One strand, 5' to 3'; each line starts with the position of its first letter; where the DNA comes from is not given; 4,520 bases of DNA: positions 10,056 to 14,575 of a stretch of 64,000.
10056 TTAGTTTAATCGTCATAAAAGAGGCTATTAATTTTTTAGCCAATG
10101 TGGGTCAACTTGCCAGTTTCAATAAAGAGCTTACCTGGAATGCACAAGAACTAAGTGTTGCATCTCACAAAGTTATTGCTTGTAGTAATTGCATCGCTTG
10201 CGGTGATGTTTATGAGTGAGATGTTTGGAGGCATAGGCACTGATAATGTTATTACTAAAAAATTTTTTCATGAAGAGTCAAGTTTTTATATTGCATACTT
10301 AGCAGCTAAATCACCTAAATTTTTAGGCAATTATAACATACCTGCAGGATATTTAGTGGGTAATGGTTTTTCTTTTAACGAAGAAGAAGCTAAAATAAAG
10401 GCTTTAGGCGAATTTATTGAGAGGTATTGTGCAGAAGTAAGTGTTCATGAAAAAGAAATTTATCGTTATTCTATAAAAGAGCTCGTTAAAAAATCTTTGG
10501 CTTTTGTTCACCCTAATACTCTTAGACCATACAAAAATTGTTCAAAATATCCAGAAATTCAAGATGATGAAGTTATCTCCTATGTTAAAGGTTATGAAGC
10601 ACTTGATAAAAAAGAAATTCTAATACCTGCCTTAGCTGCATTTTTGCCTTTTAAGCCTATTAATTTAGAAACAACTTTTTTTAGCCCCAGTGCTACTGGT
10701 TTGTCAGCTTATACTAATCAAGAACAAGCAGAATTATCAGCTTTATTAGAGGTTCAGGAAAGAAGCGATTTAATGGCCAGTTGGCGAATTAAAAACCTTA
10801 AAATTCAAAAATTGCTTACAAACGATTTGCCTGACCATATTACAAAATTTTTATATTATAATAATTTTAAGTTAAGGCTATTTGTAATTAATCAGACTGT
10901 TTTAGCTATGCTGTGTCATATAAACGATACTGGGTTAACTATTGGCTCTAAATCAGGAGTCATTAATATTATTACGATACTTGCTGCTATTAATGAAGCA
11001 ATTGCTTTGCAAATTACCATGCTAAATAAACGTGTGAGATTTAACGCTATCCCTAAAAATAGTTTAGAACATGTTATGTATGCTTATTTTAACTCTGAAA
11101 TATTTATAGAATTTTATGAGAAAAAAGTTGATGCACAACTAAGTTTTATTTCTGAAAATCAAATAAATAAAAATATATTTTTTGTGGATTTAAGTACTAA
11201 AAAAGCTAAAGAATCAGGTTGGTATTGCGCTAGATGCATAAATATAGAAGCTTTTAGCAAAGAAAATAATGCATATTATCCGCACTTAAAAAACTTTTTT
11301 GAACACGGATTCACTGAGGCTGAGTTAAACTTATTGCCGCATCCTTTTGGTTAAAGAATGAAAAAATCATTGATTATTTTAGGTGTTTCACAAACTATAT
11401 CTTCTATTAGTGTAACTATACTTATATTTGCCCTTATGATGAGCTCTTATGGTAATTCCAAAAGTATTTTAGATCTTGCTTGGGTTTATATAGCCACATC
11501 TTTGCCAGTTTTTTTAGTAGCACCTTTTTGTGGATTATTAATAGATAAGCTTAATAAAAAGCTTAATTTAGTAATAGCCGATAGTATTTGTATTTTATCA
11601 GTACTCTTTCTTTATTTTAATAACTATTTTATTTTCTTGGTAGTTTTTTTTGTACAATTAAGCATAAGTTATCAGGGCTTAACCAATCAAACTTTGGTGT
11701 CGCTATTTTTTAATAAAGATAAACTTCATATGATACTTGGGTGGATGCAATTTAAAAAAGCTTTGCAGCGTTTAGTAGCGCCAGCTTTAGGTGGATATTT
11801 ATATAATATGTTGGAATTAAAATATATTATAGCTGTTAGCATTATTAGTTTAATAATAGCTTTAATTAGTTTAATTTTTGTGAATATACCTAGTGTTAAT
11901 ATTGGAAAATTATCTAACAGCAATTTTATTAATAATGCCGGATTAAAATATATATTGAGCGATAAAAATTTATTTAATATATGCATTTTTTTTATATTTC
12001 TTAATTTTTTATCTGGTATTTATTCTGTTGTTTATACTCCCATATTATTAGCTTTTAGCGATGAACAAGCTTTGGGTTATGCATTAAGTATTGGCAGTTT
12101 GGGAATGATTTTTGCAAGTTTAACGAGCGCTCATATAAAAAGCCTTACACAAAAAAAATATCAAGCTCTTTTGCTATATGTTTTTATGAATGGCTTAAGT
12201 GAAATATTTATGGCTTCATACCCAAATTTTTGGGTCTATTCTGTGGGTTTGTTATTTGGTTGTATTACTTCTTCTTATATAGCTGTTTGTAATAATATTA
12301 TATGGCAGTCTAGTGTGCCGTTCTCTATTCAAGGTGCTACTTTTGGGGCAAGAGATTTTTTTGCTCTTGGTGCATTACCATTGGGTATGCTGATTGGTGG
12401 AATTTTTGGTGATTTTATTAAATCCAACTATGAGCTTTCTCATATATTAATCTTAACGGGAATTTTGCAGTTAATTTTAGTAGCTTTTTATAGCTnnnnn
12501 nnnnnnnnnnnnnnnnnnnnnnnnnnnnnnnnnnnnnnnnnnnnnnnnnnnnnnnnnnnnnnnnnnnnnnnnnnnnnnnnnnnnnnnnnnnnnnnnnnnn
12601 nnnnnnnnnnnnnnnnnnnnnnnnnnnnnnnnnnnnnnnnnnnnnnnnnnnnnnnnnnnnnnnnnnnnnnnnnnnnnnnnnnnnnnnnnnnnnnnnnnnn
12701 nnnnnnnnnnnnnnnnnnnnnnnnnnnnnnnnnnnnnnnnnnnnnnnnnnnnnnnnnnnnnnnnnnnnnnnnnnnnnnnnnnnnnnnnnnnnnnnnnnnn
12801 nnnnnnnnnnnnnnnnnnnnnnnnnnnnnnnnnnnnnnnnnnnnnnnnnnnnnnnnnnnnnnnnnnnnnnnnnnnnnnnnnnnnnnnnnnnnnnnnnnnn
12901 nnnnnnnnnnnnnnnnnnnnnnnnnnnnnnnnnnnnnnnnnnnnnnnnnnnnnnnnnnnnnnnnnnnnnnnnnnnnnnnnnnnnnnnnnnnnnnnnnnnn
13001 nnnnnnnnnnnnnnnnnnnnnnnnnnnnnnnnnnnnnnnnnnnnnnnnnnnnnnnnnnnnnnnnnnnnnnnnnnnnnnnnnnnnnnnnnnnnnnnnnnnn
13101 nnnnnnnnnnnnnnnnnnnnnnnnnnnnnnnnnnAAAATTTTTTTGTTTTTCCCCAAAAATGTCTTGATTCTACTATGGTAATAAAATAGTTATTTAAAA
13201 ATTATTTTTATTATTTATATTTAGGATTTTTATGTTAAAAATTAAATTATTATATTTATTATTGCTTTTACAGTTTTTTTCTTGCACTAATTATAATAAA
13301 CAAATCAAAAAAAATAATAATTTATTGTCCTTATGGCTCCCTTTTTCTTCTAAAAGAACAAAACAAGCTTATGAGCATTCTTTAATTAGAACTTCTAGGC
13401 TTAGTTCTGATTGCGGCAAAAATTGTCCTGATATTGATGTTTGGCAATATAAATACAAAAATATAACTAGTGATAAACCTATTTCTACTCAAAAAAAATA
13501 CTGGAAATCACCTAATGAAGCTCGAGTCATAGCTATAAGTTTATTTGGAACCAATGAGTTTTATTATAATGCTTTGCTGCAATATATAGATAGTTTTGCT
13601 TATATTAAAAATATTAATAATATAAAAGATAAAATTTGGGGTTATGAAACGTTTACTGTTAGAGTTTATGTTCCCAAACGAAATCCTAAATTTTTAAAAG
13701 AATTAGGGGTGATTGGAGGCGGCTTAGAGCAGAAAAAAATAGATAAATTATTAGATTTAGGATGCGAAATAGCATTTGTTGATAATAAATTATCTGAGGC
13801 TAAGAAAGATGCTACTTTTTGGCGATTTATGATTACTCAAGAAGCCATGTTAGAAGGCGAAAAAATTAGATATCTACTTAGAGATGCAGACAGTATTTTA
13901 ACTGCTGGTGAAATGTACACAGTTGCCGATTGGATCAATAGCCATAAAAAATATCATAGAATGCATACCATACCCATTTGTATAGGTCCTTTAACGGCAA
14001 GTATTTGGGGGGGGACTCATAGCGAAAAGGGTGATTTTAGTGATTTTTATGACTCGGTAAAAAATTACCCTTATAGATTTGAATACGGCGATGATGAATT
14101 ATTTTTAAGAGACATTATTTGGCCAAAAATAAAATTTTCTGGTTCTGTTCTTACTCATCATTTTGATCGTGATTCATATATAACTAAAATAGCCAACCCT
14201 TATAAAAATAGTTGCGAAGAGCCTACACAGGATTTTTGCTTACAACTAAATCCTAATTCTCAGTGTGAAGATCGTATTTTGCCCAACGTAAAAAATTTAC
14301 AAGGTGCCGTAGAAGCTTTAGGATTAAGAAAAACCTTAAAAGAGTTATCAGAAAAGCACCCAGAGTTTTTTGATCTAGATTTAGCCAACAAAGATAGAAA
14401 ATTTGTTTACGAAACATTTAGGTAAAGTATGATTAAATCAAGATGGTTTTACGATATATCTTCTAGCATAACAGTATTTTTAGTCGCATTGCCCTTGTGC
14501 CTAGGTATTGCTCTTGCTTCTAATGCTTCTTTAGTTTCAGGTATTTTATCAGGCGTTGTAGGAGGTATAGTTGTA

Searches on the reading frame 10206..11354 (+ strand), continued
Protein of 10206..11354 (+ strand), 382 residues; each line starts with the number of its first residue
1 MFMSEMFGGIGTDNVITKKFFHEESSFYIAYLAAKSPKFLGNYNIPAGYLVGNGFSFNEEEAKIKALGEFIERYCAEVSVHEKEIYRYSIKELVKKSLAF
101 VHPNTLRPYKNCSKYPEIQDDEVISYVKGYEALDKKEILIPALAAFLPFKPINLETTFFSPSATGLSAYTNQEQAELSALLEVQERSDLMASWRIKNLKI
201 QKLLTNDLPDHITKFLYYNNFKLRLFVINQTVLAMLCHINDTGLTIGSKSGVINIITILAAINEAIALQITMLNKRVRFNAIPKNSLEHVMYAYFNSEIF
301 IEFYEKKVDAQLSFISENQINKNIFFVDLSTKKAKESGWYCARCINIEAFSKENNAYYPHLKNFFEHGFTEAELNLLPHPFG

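Call 62: search_protein_families(library=ncbifam, proteins=[L014:6025-7689:+, L014:7953-8915:+, L009:7976-8956:+, L011:8077-9018:+, L017:5865-6884:+, L018:3967-4950:+, L019:2613-3596:+, L021:3212-4168:+], max_evalue=0.001)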
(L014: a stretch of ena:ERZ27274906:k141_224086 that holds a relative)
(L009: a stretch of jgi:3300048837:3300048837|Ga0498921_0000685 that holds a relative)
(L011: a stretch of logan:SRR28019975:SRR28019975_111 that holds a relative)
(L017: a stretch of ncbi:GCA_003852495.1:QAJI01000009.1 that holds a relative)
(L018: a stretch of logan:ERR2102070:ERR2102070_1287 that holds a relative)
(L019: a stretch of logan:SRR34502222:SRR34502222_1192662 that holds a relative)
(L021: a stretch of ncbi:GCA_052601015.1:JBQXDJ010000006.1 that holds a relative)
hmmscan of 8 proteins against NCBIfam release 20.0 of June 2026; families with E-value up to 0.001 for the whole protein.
L014:6025-7689:+ (554 aa): 15 families
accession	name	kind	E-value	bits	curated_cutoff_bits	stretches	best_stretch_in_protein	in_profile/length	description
NF001100.0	PRK00133.1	equivalog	5.4e-173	577.1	587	1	2-551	5-542/676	methionine--tRNA ligase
TIGR00398.1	metG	equivalog_domain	1.1e-156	522.7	336.35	1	5-531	2-524/530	methionine--tRNA ligase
NF008900.0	PRK12267.1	equivalog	1.7e-83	281.3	598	1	3-549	5-520/648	methionine--tRNA ligase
NF008859.0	PRK11893.2-1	equivalog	4.8e-42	144.5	553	1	1-404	1-398/498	methionine--tRNA ligase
NF008860.0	PRK11893.2-2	equivalog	3.5e-35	122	761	2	5-263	4-259/583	methionine--tRNA ligase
NF008863.0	PRK11893.2-5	equivalog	5.7e-33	114.3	551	1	3-398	6-397/531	methionine--tRNA ligase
NF008861.0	PRK11893.2-3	equivalog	2.7e-21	75.8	633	1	6-381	9-382/496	methionine--tRNA ligase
TIGR00396.1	leuS_bact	equivalog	1.6e-17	62.9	548.4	1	3-149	30-180/843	leucine--tRNA ligase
NF009687.0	PRK13208.1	equivalog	1.7e-17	62.9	738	2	11-121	47-171/801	valine--tRNA ligase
NF008957.0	PRK12300.1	subfamily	3.2e-16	58.5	677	2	2-60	32-89/946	leucine--tRNA ligase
TIGR00422.1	valS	equivalog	1.5e-12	46.4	612.1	2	333-525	524-722/863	valine--tRNA ligase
TIGR00392.1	ileS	equivalog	5.8e-11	41.3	621.4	1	11-127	45-179/861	isoleucine--tRNA ligase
TIGR00395.1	leuS_arch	equivalog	1.2e-10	40.1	648.5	2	3-80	26-101/938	leucine--tRNA ligase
NF004349.1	PRK05729.1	equivalog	1.8e-07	29.8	704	0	294-454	493-629/860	valine--tRNA ligase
NF000540.1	alt_ValS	exception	4.8e-05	21.5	900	0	10-78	41-107/827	valine--tRNA ligase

L014:7953-8915:+ (320 aa): 1 family
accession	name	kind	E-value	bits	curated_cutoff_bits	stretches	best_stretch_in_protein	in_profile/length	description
TIGR04267.2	mod_HExxH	domain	6.5e-26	91.4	40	1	148-306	3-175/177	aKG-HExxH-type peptide beta-hydroxylase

L009:7976-8956:+ (326 aa): 1 family
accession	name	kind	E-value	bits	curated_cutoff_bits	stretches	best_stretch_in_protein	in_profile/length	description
TIGR04267.2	mod_HExxH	domain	9.3e-23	81.1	40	1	153-316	2-177/177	aKG-HExxH-type peptide beta-hydroxylase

L011:8077-9018:+ (313 aa): 1 family
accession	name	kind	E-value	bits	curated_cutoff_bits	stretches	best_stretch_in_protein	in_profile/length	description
TIGR04267.2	mod_HExxH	domain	1.1e-19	71.1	40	1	184-306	40-175/177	aKG-HExxH-type peptide beta-hydroxylase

L017:5865-6884:+ (339 aa): 1 family
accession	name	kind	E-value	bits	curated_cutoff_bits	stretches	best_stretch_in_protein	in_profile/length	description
TIGR04267.2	mod_HExxH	domain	1.4e-23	83.8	40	1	161-332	3-177/177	aKG-HExxH-type peptide beta-hydroxylase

L018:3967-4950:+ (327 aa): 1 family
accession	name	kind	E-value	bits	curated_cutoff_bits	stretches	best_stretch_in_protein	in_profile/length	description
TIGR04267.2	mod_HExxH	domain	2.1e-19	70.2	40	1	159-316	1-174/177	aKG-HExxH-type peptide beta-hydroxylase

L019:2613-3596:+ (327 aa): 1 family
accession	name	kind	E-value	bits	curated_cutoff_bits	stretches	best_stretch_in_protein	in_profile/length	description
TIGR04267.2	mod_HExxH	domain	2.8e-23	82.8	40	1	159-320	3-175/177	aKG-HExxH-type peptide beta-hydroxylase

L021:3212-4168:+ (318 aa): 1 family
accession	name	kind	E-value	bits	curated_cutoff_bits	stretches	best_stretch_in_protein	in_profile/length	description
TIGR04267.2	mod_HExxH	domain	2e-22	80.1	40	1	146-306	1-175/177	aKG-HExxH-type peptide beta-hydroxylase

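Call 66: search_protein_families(library=pfam, proteins=[L018:7857-8996:-], max_evalue=0.00001)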
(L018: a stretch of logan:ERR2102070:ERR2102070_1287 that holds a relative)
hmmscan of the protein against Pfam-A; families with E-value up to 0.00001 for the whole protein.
L018:7857-8996:- (379 aa): 2 families
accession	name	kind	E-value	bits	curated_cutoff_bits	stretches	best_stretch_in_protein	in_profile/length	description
PF00005.33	ABC_tran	-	5.4e-38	131.1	25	1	31-173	1-136/137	ABC transporter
PF13304.12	AAA_21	-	1e-07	32.8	27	0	143-207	235-301/304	AAA domain, putative AbiEii toxin, Type IV TA system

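Call 72: search_solved_structures(query=A1, max_evalue=0.001)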
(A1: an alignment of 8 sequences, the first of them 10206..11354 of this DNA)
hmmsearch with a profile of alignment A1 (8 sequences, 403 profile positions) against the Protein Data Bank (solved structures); distinct sequences matched with E-value up to 0.001: 5.
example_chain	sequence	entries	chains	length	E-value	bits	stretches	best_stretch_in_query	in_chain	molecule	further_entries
6pe3_A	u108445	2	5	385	4.4e-14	55.4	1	115-369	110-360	Uncharacterized protein MJ1094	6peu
6ci7_A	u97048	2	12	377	1.6e-12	50.2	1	124-200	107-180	YcaO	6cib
7u58_A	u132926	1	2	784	2e-11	46.7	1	52-275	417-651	MusD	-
4bs9_A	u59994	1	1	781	1.4e-09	40.5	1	53-273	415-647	TRUD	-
4v1t_A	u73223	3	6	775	4.4e-09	38.9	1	55-273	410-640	LYND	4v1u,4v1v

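Call 85: search_protein_families(library=ncbifam, proteins=[L014:11208-11840:+], max_evalue=0.001)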
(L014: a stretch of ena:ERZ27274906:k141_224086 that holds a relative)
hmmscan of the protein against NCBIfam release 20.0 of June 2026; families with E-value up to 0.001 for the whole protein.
L014:11208-11840:+ (210 aa): 3 families
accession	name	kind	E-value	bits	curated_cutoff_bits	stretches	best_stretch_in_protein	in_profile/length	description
NF002995.0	PRK03759.1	equivalog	9.6e-14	51.4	127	1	23-144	24-143/185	isopentenyl-diphosphate Delta-isomerase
NF011922.0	PRK15393.1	equivalog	2.6e-05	23.9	152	1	23-150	30-146/182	NUDIX hydrolase YfcD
TIGR02150.1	IPP_isom_1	equivalog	6e-05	22.9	105.8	1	23-125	18-117/159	isopentenyl-diphosphate delta-isomerase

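Call 101: search_protein_families(library=pfam, proteins=[L019:3-1727:-, L019:12473-13273:+, L009:13084-13521:+, L009:13820-14290:+, L009:14307-14972:+, L011:3331-4353:+, L011:4804-5796:+, L017:10648-11142:+], max_evalue=0.01)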
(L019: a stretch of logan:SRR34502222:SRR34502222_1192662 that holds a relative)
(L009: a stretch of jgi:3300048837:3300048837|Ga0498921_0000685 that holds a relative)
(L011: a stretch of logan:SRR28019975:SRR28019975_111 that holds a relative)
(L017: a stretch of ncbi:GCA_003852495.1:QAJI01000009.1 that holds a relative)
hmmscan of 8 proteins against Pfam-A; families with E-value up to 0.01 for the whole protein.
L019:3-1727:- (575 aa): 16 families
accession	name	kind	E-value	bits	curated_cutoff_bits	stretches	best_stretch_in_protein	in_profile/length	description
PF25000.1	DUF7779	-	1.1e-16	61.3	27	1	366-454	3-94/95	Domain of unknown function (DUF7779)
PF13424.12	TPR_12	-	4.7e-13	49.6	30.1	1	525-575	19-69/77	Tetratricopeptide repeat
PF00931.28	NB-ARC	-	1.2e-11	44.8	23.5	1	146-344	22-228/248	NB-ARC domain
PF01381.28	HTH_3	-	6.7e-11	42.5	23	1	13-67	1-55/55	Helix-turn-helix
PF24885.1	TPR_NPHP3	-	2.7e-10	40.5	100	1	514-573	104-205/239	Nephrocystin-3 TPR domain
PF13374.12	TPR_10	-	1.9e-09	37.6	27.5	1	550-575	1-26/42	Tetratricopeptide repeat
PF13560.12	HTH_31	-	3.7e-08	34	27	1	12-66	5-60/64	Helix-turn-helix domain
PF13176.12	TPR_7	-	1e-05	25.7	27.9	1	553-575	1-23/36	Tetratricopeptide repeat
PF00515.34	TPR_1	-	0.0001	22.4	27.8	1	552-572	2-22/34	Tetratricopeptide repeat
PF12844.13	HTH_19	-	0.00014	22.1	30.2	1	12-67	3-58/64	Helix-turn-helix domain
PF13401.12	AAA_22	-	0.0003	21.6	27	1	147-235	10-95/130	AAA domain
PF05729.18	NACHT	-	0.00054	20.3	26.7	1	146-242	4-99/167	NACHT domain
PF07719.23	TPR_2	-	0.0017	18.7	27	0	553-574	3-24/34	Tetratricopeptide repeat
PF13191.12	AAA_16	-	0.0024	18.8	32.6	1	111-307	2-140/167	AAA ATPase domain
PF07721.20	TPR_4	-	0.0035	18.3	27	1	552-574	2-24/26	Tetratricopeptide repeat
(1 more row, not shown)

L019:12473-13273:+ (266 aa): 0 families

L009:13084-13521:+ (145 aa): 0 families

L009:13820-14290:+ (156 aa): 0 families

L009:14307-14972:+ (221 aa): 0 families

L011:3331-4353:+ (340 aa): 0 families

L011:4804-5796:+ (330 aa): 0 families

L017:10648-11142:+ (164 aa): 0 families

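Call 107: search_dna_similar(query=window:10206-11354:+, collection=plasmids, mode=protein, max_evalue=1e-10, max_rows=15)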
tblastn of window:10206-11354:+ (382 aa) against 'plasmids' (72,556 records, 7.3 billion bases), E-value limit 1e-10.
Records with a match: 1; places in all: 1; records where one place covers at least 80% of the query: 1.
Best place of each record, by identity: <60% 1.
By first word of the organism name: Anoxybacillus 1.
By predicted mobility (MOB-suite, as given by PLSDB): non-mobilizable 1.
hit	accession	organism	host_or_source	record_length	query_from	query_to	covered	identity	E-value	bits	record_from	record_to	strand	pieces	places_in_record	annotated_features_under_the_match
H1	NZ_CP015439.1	Anoxybacillus amylolyticus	Microbial isolate,soil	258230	50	382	87%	23.8%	8e-11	71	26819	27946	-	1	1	YcaO-like family protein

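Call 108: get_annotated_region(hit=H1, flank=6000)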
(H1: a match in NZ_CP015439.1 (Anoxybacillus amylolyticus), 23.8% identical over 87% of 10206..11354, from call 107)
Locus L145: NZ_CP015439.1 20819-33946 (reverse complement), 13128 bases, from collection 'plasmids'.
description: Anoxybacillus amylolyticus strain DSM 15939 plasmid pDSM15939_1, complete sequence
organism: Anoxybacillus amylolyticus (NCBI taxid 294699)
taxonomy: Bacteria; Bacillota; Bacilli; Bacillales; Bacillaceae; Anoxybacillus; Anoxybacillus amylolyticus
host: -; source: Microbial isolate,soil; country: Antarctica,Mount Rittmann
typing (MOB-suite, as given by PLSDB): non-mobilizable; replicon rep_cluster_264
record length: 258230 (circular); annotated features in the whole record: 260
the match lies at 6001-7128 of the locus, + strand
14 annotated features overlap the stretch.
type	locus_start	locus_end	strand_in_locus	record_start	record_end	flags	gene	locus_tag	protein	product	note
CDS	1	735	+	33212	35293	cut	-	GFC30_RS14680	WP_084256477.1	histidine kinase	GO:0000160 - phosphorelay signal transduction system [Evidence IEA]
CDS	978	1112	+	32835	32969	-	-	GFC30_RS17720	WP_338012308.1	hypothetical protein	-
CDS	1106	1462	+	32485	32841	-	tnpB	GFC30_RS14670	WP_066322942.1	IS66 family insertion sequence element accessory protein TnpB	-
CDS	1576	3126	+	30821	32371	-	-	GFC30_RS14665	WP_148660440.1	IS66 family transposase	-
CDS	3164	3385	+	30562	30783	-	-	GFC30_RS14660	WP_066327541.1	ATP-binding protein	-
CDS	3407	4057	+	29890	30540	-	-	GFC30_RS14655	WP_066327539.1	response regulator transcription factor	GO:0000160 - phosphorelay signal transduction system [Evidence IEA]; GO:0006355 - regulation of DNA-templated ...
CDS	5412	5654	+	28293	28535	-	-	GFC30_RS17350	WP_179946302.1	hypothetical protein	-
CDS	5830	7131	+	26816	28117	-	-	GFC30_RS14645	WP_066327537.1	YcaO-like family protein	-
CDS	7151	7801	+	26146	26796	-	-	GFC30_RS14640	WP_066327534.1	hypothetical protein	-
CDS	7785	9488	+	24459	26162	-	-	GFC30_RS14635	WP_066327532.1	SagB family peptide dehydrogenase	-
CDS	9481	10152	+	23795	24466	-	-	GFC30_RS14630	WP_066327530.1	nitroreductase family protein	-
CDS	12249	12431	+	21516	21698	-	-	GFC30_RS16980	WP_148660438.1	hypothetical protein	-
CDS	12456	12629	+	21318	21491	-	-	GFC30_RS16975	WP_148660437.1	thiocillin family RiPP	-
CDS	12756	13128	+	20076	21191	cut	-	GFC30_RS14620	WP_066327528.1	PqqD family peptide modification chaperone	-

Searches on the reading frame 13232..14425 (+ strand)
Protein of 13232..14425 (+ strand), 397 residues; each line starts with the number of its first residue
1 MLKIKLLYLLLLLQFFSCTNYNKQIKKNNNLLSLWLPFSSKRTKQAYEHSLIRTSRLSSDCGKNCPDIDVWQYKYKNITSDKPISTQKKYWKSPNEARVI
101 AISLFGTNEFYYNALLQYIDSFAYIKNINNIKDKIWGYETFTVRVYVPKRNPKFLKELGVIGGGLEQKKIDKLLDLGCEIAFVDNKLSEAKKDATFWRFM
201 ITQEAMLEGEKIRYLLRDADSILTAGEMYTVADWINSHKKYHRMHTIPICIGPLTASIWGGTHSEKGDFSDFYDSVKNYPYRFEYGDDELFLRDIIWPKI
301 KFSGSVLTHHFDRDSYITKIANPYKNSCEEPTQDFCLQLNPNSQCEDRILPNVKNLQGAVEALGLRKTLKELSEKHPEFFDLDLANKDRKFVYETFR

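Call 3: search_protein_families(library=pfam, proteins=[window:13232-14425:+], max_evalue=0.01)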
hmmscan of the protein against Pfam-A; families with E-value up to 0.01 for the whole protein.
window:13232-14425:+ (397 aa): 0 families

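Call 7: search_protein_families(library=ncbifam, proteins=[window:13232-14425:+], max_evalue=0.1)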
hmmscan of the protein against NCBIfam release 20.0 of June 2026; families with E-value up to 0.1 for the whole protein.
window:13232-14425:+ (397 aa): 0 families

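Call 22: search_protein_families(library=pfam, proteins=[window:13232-14425:+], max_evalue=10)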
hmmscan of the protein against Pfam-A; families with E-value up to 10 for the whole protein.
window:13232-14425:+ (397 aa): 1 family
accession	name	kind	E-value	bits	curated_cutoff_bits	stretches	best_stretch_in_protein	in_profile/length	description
PF13353.11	Fer4_12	-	0.2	12.4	22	1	53-171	7-123/137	4Fe-4S single cluster domain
